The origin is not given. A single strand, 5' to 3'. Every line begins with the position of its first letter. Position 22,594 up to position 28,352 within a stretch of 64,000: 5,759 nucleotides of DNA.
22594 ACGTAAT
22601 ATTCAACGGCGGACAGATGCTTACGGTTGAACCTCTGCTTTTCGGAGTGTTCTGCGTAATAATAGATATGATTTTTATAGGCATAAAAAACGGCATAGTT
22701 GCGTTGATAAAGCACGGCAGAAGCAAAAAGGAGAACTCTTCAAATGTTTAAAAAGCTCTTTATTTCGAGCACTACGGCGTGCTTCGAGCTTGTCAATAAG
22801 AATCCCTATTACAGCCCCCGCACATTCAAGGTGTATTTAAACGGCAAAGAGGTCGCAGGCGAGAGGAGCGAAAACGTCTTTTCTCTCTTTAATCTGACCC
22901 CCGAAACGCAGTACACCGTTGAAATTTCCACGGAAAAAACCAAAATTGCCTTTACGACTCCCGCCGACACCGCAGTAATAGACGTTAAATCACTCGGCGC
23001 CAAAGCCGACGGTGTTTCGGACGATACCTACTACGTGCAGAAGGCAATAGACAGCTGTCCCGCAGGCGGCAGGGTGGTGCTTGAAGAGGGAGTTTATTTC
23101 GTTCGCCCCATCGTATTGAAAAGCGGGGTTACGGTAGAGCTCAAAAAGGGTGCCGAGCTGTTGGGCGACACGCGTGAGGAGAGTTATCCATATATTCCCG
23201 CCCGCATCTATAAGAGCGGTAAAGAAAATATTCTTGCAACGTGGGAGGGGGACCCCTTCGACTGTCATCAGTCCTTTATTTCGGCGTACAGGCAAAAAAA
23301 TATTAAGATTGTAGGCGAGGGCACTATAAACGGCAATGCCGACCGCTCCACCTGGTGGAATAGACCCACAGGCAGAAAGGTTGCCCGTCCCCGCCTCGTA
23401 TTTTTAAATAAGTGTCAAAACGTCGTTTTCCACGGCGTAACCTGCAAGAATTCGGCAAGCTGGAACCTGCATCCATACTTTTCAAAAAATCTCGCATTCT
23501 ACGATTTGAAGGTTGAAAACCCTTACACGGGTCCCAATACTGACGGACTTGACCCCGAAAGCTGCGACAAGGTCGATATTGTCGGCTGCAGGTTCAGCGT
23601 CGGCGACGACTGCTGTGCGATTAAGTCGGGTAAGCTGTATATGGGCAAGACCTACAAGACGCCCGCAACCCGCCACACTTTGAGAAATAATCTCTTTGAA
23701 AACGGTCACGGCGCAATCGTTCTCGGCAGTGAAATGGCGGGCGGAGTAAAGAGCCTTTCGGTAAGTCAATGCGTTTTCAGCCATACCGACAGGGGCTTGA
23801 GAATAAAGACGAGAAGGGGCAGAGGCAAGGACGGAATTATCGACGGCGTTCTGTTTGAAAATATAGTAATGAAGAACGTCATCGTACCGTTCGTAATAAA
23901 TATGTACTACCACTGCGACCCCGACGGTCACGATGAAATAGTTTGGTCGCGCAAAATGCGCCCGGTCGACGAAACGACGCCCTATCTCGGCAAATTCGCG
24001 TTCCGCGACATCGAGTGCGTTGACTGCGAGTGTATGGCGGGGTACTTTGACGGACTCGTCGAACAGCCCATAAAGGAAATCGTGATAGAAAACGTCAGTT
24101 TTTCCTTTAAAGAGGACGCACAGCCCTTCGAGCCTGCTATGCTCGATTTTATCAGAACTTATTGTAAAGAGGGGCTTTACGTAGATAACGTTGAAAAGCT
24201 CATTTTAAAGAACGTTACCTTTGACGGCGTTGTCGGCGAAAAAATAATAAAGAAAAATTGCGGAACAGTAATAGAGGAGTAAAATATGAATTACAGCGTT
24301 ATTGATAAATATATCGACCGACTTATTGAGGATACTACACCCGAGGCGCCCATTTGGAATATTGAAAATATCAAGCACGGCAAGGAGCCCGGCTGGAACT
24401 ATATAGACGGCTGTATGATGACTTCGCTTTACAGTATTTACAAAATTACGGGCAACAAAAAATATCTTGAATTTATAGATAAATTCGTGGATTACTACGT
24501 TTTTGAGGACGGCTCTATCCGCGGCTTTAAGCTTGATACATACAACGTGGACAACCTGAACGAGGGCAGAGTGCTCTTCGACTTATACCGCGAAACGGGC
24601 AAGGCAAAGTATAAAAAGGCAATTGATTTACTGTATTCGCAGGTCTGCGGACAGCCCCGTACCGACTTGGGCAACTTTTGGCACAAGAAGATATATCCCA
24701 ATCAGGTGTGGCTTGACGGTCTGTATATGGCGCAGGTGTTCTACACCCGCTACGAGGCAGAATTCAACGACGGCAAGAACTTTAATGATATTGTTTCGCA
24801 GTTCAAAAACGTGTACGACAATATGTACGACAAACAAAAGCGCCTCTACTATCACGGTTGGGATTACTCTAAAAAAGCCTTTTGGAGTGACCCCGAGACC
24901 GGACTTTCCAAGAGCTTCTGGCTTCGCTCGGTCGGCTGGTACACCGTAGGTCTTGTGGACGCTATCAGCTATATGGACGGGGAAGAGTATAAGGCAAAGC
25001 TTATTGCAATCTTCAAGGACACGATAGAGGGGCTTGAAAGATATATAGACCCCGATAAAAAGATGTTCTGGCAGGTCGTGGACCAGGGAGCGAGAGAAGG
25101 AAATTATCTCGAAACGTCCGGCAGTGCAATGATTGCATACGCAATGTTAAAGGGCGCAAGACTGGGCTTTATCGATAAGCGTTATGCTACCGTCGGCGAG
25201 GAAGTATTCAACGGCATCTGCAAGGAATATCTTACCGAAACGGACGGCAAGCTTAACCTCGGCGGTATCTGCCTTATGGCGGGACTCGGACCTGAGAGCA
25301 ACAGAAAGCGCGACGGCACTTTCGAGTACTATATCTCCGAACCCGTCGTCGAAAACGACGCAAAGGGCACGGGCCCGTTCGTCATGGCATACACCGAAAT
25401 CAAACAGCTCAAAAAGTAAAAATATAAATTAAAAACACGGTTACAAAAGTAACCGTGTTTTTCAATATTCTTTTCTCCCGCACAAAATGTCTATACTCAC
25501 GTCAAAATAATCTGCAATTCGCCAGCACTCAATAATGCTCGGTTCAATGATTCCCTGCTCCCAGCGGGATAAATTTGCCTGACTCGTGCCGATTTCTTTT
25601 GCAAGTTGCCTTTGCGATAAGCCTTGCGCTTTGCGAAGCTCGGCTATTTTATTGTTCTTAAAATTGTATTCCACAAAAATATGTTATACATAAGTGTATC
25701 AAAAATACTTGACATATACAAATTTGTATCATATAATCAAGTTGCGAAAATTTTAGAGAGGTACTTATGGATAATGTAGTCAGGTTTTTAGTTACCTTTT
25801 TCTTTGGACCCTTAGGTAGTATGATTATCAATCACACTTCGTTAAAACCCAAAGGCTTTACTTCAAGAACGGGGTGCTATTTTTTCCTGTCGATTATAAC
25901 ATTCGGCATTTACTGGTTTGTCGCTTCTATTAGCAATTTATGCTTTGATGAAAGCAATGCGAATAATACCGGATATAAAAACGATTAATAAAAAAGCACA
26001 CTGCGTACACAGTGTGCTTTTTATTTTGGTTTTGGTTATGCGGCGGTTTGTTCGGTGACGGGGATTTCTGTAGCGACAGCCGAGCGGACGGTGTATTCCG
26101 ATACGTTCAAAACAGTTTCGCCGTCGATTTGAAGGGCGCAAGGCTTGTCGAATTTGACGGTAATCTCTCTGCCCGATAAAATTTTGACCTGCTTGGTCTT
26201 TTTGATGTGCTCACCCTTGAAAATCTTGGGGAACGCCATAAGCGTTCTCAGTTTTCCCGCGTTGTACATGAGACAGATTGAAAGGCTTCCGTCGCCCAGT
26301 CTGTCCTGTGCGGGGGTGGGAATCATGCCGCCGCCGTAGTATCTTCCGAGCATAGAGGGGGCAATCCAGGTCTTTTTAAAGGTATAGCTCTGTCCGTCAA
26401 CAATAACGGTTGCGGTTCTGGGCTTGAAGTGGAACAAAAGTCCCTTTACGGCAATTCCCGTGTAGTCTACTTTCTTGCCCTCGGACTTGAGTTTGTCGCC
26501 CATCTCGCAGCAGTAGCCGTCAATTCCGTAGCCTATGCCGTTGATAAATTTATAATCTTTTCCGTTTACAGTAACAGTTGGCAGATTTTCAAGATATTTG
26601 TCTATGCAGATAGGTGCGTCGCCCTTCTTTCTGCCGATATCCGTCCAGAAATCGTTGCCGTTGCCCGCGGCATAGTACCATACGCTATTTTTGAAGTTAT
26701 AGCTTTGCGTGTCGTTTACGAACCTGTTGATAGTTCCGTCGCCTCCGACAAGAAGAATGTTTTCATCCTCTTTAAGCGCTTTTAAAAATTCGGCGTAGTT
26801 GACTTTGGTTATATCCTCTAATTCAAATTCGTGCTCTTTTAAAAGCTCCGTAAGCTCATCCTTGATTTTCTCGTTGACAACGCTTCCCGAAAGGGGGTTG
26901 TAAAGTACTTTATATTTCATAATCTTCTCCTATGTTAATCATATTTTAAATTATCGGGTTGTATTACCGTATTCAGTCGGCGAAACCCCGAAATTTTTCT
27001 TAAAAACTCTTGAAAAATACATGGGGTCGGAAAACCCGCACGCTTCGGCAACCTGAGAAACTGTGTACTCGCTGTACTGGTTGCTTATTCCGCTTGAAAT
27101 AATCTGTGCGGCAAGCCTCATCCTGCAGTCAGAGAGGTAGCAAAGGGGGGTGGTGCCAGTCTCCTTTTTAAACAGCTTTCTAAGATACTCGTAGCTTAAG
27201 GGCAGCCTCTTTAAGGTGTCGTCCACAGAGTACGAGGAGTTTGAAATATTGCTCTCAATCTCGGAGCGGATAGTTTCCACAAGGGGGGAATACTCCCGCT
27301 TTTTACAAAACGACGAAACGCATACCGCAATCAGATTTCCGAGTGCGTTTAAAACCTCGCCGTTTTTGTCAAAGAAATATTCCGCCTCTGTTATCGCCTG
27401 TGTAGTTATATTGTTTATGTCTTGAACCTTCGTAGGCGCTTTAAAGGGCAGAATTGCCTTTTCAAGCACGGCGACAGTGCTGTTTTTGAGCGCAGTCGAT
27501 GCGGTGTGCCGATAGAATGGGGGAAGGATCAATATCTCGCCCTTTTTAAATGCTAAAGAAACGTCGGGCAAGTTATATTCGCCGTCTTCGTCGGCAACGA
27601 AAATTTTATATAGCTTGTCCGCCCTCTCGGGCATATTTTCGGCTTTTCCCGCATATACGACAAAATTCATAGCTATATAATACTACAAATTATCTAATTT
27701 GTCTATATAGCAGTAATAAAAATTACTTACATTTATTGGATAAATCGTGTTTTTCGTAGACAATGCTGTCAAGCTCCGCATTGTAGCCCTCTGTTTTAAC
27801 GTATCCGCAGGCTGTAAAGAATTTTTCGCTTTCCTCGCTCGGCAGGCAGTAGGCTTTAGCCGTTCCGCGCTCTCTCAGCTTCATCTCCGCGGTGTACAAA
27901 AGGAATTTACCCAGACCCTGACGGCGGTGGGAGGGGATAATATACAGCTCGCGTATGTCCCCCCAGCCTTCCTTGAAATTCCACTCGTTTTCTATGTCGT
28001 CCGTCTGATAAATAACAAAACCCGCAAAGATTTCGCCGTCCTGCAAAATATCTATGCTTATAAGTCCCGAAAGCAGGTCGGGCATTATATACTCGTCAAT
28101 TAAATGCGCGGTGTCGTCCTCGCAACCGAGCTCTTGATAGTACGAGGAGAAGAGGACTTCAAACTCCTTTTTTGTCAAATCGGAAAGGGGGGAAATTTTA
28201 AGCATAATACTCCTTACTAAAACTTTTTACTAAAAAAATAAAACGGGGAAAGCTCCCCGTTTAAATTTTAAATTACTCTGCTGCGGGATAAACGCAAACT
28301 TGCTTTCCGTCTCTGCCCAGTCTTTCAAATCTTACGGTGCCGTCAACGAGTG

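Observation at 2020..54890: Rep-B: a modular palindromic intergenic repeat, 7 copies in 64 kb, all co-oriented with transcription and all inside operons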

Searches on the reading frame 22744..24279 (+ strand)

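Call 97: search_protein_families(library=pfam, proteins=[window:22744-24279:+], max_evalue=0.001)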
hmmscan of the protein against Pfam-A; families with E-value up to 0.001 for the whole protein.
window:22744-24279:+ (512 aa): 2 families
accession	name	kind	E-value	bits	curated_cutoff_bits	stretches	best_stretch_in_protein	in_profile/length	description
PF00295.23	Glyco_hydro_28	-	1.4e-36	126.7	22.9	1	176-390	50-254/324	Glycosyl hydrolases family 28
PF12708.12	Pect-lyase_RHGA_epim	-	1.6e-07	31.8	27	1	79-144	2-63/213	Rhamnogalacturonase A/epimerase, pectate lyase-like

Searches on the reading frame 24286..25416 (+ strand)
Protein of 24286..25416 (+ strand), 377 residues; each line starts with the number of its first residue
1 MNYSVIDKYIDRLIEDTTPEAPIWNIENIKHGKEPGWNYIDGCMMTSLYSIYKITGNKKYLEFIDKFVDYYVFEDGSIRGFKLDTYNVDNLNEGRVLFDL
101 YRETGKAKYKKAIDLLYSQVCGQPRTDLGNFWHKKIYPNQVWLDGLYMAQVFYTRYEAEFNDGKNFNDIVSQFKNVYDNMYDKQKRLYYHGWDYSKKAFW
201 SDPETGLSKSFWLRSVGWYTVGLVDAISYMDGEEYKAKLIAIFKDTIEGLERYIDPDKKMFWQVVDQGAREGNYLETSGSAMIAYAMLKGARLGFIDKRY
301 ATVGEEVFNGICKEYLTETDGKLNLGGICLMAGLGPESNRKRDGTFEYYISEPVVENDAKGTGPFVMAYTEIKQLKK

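Call 97: search_protein_families(library=pfam, proteins=[window:24286-25416:+], max_evalue=0.001)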
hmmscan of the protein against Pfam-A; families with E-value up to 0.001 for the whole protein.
window:24286-25416:+ (377 aa): 2 families
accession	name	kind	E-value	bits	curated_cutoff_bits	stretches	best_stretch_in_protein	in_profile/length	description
PF07470.19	Glyco_hydro_88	-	8.1e-91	305.1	26.6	1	29-374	19-350/352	Glycosyl Hydrolase Family 88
PF07944.18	Beta-AFase-like_GH127_cat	-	0.00045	19.8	24.9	0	44-120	180-258/376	Beta-L-arabinofuranosidase, GH127 catalytic domain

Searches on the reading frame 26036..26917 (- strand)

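Call 97: search_protein_families(library=pfam, proteins=[window:26036-26917:-], max_evalue=0.001)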
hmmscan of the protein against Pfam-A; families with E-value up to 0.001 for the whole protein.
window:26036-26917:- (293 aa): 2 families
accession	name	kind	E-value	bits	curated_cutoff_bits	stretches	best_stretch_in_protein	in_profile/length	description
PF19279.4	YegS_C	-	1.7e-17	64.1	27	1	129-269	4-140/158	YegS C-terminal NAD kinase beta sandwich-like domain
PF00781.29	DAGK_cat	-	4.4e-10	39.7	23.6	1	2-107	2-111/125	Diacylglycerol kinase catalytic domain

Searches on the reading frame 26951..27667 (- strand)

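Call 97: search_protein_families(library=pfam, proteins=[window:26951-27667:-], max_evalue=0.001)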
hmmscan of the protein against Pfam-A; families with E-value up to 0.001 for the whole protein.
window:26951-27667:- (238 aa): 2 families
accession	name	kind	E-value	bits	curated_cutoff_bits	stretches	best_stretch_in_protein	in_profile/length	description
PF12833.13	HTH_18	-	2.2e-18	66.7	33.6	1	153-233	3-77/80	Helix-turn-helix domain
PF00165.29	HTH_AraC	-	4.9e-18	65.2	26.6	1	199-233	6-40/42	Bacterial regulatory helix-turn-helix proteins, AraC family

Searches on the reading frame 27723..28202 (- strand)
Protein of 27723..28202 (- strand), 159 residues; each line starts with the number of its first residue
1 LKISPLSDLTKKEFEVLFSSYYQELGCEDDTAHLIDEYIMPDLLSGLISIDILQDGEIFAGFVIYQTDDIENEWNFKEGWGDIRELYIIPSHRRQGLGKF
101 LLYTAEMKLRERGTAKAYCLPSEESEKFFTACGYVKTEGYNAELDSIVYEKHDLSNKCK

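Call 98: search_protein_families(library=pfam, proteins=[window:27723-28202:-], max_evalue=0.001)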
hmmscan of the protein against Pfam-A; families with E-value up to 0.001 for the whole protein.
window:27723-28202:- (159 aa): 4 families
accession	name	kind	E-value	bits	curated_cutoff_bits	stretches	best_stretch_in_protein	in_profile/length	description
PF00583.31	Acetyltransf_1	-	2.7e-11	44.2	20.7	1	34-134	24-116/116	Acetyltransferase (GNAT) family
PF13508.13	Acetyltransf_7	-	2.8e-08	34.4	27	1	55-135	11-83/84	Acetyltransferase (GNAT) domain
PF13673.13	Acetyltransf_10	-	8.8e-05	22.9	23.6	1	82-139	53-111/128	Acetyltransferase (GNAT) domain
PF08445.16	FR47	-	0.00068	20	22.1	0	73-137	14-80/86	FR47-like protein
